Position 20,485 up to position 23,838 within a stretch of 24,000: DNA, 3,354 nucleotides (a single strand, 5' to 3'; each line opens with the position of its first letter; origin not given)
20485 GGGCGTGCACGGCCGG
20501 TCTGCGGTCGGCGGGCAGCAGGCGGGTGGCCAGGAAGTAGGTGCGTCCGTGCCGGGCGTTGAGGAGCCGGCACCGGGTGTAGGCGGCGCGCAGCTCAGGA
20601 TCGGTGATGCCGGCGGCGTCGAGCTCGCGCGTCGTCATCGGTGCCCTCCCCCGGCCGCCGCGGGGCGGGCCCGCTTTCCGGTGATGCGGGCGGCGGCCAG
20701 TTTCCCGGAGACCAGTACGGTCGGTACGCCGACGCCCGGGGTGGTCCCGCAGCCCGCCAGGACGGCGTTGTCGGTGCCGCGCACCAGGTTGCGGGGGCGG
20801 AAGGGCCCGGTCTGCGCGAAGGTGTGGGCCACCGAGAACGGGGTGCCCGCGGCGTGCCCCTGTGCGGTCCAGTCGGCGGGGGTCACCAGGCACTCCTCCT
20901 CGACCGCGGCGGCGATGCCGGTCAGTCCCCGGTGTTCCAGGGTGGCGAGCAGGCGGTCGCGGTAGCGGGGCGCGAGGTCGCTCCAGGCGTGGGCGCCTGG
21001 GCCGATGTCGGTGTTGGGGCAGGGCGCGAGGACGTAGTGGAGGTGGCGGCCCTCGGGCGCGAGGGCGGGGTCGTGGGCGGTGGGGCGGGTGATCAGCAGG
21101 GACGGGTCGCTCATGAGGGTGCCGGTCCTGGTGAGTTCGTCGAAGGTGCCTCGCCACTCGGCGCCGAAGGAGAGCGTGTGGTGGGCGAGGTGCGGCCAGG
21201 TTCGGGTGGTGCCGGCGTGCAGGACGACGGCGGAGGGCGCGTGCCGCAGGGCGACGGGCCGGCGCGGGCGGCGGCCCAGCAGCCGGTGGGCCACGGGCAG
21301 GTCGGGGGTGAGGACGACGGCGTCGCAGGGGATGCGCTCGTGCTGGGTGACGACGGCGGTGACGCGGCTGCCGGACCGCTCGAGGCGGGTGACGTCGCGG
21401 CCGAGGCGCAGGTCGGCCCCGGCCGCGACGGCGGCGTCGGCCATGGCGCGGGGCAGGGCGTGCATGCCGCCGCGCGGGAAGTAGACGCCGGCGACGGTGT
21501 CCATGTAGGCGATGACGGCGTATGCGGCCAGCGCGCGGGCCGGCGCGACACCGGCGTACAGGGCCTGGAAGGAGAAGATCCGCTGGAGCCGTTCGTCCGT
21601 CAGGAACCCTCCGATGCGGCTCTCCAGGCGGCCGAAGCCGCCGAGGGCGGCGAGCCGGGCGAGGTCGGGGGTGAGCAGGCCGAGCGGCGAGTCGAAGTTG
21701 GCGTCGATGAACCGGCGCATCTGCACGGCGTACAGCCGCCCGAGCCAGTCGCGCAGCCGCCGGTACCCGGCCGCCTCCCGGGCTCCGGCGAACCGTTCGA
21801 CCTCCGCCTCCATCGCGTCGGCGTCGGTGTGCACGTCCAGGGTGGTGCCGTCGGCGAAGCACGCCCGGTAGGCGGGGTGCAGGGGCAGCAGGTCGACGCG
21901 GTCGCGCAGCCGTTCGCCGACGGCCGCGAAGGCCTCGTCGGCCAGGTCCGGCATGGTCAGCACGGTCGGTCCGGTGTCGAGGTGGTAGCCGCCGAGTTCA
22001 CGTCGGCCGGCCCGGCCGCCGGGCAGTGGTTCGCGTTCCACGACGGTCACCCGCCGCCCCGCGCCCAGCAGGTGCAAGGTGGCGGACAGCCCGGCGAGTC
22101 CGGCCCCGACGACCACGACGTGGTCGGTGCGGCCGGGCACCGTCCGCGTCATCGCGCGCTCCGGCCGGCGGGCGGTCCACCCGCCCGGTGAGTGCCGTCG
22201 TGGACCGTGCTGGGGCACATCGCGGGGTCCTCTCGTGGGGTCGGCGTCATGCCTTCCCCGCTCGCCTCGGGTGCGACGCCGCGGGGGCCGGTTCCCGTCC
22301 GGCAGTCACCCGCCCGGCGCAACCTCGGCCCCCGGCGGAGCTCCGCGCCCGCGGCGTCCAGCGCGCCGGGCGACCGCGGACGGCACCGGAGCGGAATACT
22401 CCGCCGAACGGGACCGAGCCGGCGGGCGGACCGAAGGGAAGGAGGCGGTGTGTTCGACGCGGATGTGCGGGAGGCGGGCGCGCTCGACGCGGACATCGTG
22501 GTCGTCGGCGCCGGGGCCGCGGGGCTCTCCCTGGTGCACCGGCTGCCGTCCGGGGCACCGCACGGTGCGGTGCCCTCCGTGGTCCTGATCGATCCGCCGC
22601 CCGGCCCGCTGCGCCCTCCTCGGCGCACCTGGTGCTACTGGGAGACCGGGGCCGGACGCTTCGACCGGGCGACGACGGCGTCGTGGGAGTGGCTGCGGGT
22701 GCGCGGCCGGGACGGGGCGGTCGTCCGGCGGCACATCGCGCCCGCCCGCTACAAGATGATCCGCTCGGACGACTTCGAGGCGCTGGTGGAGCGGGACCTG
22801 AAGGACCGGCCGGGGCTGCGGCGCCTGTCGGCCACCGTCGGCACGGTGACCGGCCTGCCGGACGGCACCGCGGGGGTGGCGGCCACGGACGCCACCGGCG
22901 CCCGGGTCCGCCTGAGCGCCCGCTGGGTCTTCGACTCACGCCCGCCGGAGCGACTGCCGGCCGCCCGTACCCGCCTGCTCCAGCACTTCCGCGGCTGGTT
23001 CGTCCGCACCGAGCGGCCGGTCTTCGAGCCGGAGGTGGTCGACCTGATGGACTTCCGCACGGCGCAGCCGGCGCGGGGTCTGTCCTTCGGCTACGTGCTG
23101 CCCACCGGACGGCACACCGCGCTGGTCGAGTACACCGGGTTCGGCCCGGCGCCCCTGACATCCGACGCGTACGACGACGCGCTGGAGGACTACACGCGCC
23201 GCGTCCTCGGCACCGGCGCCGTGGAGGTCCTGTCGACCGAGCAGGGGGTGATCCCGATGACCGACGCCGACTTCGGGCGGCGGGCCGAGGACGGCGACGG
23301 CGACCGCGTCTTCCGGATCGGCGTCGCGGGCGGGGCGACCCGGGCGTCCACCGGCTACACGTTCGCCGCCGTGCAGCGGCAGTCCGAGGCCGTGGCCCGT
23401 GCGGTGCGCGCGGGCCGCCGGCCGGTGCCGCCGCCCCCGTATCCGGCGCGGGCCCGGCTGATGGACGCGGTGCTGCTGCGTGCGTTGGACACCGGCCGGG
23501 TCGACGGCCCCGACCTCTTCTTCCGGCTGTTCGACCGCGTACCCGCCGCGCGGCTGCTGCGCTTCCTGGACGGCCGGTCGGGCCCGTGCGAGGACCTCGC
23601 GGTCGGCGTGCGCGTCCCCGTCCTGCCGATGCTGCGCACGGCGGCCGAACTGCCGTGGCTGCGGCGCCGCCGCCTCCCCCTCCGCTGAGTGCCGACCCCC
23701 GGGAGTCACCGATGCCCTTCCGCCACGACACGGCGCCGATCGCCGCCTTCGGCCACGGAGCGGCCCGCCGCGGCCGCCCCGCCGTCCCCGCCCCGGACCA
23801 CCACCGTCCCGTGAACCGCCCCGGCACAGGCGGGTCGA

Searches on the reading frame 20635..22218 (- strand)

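Call 6: search_protein_families(library=pfam, proteins=[window:20635-22218:-])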
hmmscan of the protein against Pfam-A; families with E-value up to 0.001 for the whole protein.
window:20635-22218:- (527 aa): 10 families
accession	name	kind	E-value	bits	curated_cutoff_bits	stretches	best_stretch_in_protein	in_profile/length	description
PF01593.30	Amino_oxidase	-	5.1e-61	207.7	19.8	1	41-512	1-442/443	Flavin containing amine oxidoreductase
PF01266.30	DAO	-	1.4e-17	64.7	27.9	2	33-161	1-121/353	FAD dependent oxidoreductase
PF13450.12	NAD_binding_8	-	3.1e-11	43.8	21.9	1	36-91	1-56/68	NAD(P)-binding Rossmann-like domain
PF07992.20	Pyr_redox_2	-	4.8e-07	29.9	26.1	1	33-64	2-175/291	Pyridine nucleotide-disulphide oxidoreductase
PF01494.25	FAD_binding_3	-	5.9e-07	29.5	22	0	33-63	3-33/349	FAD binding domain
PF00890.30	FAD_binding_2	-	9.8e-07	28.7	20.4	1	33-67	1-35/414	FAD binding domain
PF12831.13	FAD_oxidored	-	1.9e-06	27.9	27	1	34-71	2-39/416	FAD dependent oxidoreductase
PF00070.33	Pyr_redox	-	9.5e-06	26.5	22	1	33-67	1-35/82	Pyridine nucleotide-disulphide oxidoreductase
PF03486.20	HI0933_like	-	0.00022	21.2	50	0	33-67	2-36/244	HI0933-like protein Rossmann domain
PF13454.12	NAD_binding_9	-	0.00034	21.1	21.8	0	35-73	1-43/155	FAD-NAD(P)-binding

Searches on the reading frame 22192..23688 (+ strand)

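Call 6: search_protein_families(library=pfam, proteins=[window:22192-23688:+])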
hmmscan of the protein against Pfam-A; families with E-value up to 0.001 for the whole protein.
window:22192-23688:+ (498 aa): 1 family
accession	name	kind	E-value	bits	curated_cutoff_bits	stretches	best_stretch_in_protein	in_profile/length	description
PF05834.18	Lycopene_cycl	-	8.4e-94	315.2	23.4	1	101-484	1-379/380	Lycopene cyclase protein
